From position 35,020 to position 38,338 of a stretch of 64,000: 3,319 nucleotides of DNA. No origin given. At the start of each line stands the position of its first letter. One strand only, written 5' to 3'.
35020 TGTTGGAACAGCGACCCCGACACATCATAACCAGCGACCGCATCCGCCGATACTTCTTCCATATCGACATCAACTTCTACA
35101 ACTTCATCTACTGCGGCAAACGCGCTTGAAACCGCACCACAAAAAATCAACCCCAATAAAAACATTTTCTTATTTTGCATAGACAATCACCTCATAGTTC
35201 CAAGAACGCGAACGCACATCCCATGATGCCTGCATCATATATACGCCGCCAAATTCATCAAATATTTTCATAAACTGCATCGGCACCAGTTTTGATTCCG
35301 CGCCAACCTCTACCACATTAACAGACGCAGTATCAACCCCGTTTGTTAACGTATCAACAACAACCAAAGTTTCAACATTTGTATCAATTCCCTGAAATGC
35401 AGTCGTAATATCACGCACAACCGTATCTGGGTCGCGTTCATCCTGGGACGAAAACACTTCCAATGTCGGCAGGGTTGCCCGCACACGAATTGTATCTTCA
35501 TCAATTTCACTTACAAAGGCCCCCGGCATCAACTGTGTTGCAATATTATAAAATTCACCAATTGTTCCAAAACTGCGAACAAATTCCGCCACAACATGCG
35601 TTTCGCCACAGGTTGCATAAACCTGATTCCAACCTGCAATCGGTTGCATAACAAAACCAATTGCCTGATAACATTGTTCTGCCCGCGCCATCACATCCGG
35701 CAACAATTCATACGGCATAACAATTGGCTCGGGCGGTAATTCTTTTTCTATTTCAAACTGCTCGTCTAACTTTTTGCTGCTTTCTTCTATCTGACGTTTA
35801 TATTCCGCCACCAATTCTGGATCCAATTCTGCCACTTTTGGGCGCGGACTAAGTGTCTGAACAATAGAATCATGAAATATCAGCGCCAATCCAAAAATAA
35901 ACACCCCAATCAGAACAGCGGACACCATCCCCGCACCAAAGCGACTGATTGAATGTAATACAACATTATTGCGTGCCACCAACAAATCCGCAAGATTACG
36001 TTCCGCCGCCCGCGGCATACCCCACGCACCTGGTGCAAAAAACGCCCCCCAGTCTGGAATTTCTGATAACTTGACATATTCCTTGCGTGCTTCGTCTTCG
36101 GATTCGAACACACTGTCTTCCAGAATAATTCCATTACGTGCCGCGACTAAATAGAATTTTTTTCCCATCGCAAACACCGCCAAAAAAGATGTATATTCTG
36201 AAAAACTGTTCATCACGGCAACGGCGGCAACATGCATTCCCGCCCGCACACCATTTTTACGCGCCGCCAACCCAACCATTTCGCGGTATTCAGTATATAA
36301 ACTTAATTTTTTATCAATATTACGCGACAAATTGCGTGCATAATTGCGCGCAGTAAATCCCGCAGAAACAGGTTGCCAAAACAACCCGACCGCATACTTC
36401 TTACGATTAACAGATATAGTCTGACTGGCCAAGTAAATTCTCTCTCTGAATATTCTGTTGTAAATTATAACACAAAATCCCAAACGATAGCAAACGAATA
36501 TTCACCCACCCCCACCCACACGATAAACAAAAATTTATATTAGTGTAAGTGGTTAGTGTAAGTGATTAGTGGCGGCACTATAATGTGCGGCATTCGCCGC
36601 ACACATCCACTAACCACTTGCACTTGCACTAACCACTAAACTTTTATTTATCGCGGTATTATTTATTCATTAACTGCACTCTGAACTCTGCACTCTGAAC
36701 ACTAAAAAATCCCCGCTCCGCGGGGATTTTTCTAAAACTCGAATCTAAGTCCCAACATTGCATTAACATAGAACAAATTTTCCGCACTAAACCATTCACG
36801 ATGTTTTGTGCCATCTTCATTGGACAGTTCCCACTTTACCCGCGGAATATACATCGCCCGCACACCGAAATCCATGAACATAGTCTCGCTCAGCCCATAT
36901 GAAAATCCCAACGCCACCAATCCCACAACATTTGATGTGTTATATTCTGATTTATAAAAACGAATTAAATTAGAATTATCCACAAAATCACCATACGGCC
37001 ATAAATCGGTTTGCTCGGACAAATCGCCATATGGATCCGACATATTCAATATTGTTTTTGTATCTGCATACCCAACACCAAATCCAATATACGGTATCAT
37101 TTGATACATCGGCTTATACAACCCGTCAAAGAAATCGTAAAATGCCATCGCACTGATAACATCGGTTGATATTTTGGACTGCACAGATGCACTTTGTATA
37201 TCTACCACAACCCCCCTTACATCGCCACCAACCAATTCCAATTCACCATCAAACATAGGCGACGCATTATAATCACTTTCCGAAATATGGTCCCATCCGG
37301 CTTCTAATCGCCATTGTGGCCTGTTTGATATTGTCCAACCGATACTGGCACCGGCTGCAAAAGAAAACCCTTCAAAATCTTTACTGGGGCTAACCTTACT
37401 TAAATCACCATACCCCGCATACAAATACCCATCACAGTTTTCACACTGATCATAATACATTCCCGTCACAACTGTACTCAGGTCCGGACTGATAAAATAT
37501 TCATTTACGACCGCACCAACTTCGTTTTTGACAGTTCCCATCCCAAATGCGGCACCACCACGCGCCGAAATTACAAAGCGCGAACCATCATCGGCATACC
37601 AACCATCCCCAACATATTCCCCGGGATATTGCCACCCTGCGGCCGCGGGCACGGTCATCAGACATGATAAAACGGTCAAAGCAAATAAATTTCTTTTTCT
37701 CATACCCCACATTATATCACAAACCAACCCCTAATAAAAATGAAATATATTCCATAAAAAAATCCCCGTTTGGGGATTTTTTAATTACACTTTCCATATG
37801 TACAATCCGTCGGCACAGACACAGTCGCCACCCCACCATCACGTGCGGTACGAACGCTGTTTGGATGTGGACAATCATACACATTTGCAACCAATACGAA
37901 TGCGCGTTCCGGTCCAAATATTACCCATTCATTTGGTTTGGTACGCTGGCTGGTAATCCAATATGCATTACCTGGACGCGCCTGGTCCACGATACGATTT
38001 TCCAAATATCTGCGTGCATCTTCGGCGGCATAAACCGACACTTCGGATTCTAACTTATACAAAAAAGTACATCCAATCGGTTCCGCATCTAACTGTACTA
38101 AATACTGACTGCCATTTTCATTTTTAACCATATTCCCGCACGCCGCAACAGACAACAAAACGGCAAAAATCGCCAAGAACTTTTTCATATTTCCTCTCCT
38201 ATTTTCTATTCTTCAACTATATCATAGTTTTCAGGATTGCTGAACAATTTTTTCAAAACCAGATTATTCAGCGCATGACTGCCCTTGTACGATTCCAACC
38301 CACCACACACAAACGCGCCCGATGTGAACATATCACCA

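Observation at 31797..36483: Four-gene GspE/GspF-type ATPase-platform operon with no pilin, prepilin peptidase or secretin: a minimal, possibly divergent type IVb-pilus/T2SS-like machine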

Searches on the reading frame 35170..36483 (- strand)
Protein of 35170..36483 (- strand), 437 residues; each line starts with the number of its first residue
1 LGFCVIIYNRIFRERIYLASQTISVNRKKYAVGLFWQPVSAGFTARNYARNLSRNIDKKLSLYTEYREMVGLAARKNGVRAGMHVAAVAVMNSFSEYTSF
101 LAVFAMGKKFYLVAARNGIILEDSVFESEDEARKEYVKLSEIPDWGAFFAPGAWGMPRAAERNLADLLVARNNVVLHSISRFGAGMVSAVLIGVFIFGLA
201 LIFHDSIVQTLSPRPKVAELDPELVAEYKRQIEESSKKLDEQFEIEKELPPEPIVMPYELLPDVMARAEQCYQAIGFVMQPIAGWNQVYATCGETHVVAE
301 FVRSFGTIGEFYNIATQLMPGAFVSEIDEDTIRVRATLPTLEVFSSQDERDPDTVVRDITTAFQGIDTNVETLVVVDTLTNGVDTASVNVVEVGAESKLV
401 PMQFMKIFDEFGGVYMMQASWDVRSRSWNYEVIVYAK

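Call 3: search_protein_families(library=pfam, proteins=[window:35170-36483:-], max_evalue=0.1)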
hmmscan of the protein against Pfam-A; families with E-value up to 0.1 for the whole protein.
window:35170-36483:- (437 aa): 1 family
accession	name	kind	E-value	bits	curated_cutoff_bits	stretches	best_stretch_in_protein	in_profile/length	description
PF06864.17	PAP_PilO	-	6.2e-08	32.3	26.7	1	31-349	2-318/419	Pilin accessory protein (PilO)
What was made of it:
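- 35170..36432 (-): pilO2-like bitopic assembly protein, 420 aa. It has a cytoplasmic N-terminal domain, a hydrophobic stretch at about residues 157-194 that I take to hold a single membrane span, and a periplasmic C-terminal domain. The longest ORF extends to 36483. PF06864 PAP_PilO, E = 6e-8 (call 3).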

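Call 4: search_protein_families(library=ncbifam, proteins=[window:35170-36483:-], max_evalue=0.1)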
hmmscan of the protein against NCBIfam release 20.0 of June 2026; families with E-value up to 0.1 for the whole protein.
window:35170-36483:- (437 aa): 0 families

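Call 26: search_solved_structures(query=window:35170-36432:-, max_evalue=1)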
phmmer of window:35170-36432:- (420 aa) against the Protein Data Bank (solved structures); distinct sequences matched with E-value up to 1: 0.

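Call 28: search_dna_similar(query=window:35170-36432:-, collection=plasmids, mode=protein, max_evalue=0.01, max_rows=20)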
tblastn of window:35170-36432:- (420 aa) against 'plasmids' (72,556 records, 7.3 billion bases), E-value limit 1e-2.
Records with a match: 48; places in all: 48; records where one place covers at least 80% of the query: 8.
Best place of each record, by identity: <60% 48.
By first word of the organism name: Pseudomonas 27; Escherichia 6; Burkholderia 4; Bosea 2; Methylorubrum 1; Priestia 1; Salmonella 1; Acetobacter 1; Cupriavidus 1; Bordetella 1; and 3 more.
By predicted mobility (MOB-suite, as given by PLSDB): non-mobilizable 23; conjugative 17; mobilizable 8.
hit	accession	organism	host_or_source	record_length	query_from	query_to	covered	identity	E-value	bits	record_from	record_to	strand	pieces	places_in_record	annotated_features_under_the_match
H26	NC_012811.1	Methylorubrum extorquens AM1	-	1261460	5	417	98%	22.2%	2e-4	52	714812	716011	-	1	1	none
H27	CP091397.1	Escherichia coli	Homo sapiens,human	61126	8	420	98%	21.3%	7e-7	59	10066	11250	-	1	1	type 4b pilus protein PilO2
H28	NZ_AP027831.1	Escherichia coli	Homo sapiens,whole organism,feces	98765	8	420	98%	21.1%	3e-7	61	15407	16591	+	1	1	type 4b pilus protein PilO2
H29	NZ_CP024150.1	Escherichia coli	single cell,clinical patient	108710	8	420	98%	21.1%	3e-7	61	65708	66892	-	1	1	type 4b pilus protein PilO2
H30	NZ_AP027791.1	Escherichia coli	-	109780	8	420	98%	21.1%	3e-7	61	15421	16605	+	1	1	type 4b pilus protein PilO2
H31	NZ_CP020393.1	Burkholderia vietnamiensis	Environment,oryza sativa, rhizosphere ...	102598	4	349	82%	24.2%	2e-6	58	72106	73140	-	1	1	pilO2: type 4b pilus protein PilO2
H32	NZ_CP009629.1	Burkholderia vietnamiensis LMG 10929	Oryza sativa, rhizosphere soil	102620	4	349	82%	24.2%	2e-6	58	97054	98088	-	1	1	pilO2: type 4b pilus protein PilO2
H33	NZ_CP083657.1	Burkholderia vietnamiensis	-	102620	4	349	82%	24.2%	2e-6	58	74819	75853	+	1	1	pilO2: type 4b pilus protein PilO2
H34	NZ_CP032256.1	Pseudomonas aeruginosa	-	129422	8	305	71%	25.5%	3e-4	50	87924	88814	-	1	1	pilO2: type 4b pilus protein PilO2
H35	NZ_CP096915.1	Pseudomonas aeruginosa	Homo sapiens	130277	8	305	71%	25.5%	3e-4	50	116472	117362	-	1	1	pilO2: type 4b pilus protein PilO2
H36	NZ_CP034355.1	Pseudomonas aeruginosa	Homo sapiens,urine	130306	8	305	71%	25.5%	3e-4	50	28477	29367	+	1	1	pilO2: type 4b pilus protein PilO2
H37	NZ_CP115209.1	Pseudomonas aeruginosa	Homo sapiens,culture samples from human ...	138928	8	305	71%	25.5%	3e-4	50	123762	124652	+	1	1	pilO2: type 4b pilus protein PilO2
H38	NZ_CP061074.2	Pseudomonas aeruginosa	Homo sapiens,urine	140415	8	305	71%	25.5%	3e-4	50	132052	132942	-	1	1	pilO2: type 4b pilus protein PilO2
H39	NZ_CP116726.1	Pseudomonas aeruginosa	Homo sapiens,urine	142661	8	305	71%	25.5%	3e-4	50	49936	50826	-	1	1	pilO2: type 4b pilus protein PilO2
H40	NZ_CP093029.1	Pseudomonas aeruginosa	Intubated patient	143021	8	305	71%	25.5%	3e-4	50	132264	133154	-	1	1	pilO2: type 4b pilus protein PilO2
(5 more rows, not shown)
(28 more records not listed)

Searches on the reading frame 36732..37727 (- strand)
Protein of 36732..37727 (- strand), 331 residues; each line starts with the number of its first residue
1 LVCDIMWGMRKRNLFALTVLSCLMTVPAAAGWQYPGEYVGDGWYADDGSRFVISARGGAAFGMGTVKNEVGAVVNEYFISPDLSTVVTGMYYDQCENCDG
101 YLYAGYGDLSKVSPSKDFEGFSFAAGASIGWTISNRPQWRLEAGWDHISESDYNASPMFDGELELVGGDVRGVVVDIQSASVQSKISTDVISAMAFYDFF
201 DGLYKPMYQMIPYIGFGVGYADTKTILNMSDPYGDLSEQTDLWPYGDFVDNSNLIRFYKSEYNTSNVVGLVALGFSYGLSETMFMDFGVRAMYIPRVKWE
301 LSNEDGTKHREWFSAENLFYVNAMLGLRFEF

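Call 3: search_protein_families(library=pfam, proteins=[window:36732-37727:-], max_evalue=0.1)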
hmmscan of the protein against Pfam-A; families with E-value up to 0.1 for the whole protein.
window:36732-37727:- (331 aa): 2 families
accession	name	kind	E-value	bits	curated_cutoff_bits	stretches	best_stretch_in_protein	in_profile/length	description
PF22293.1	ANXE1_4th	-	0.0013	19.4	27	1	87-111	22-45/64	Annexin E1, fourth repeat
PF09411.16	PagL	-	0.015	15.8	23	0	120-154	86-120/136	Lipid A 3-O-deacylase (PagL)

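Call 4: search_protein_families(library=ncbifam, proteins=[window:36732-37727:-], max_evalue=0.1)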
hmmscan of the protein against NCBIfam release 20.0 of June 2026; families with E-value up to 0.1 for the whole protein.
window:36732-37727:- (331 aa): 1 family
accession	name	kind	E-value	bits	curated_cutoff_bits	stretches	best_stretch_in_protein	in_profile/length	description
TIGR04565.1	OMP_myx_plus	subfamily_domain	0.0016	18.5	60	0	97-157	86-145/161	outer membrane beta-barrel domain-containing protein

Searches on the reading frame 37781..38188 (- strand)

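Call 3: search_protein_families(library=pfam, proteins=[window:37781-38188:-], max_evalue=0.1)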
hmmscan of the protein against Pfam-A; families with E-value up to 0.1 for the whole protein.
window:37781-38188:- (135 aa): 1 family
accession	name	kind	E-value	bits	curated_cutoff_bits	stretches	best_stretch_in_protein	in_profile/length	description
PF13627.12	LptM_cons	-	0.077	13.3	27.3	0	5-18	2-15/23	LPS-assembly lipoprotein LptM, conserved region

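Call 4: search_protein_families(library=ncbifam, proteins=[window:37781-38188:-], max_evalue=0.1)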
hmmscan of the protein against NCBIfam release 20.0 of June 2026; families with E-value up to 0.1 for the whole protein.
window:37781-38188:- (135 aa): 2 families
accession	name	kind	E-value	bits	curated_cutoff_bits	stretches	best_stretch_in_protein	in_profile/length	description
NF050142.1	PG1828_fam_lipo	equivalog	0.0081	16.9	50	1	1-25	1-27/59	PG1828 family lipoprotein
NF047847.2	SS_mature_LptM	equivalog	0.015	15.4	27.7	1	1-19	1-22/31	LPS translocon maturation chaperone LptM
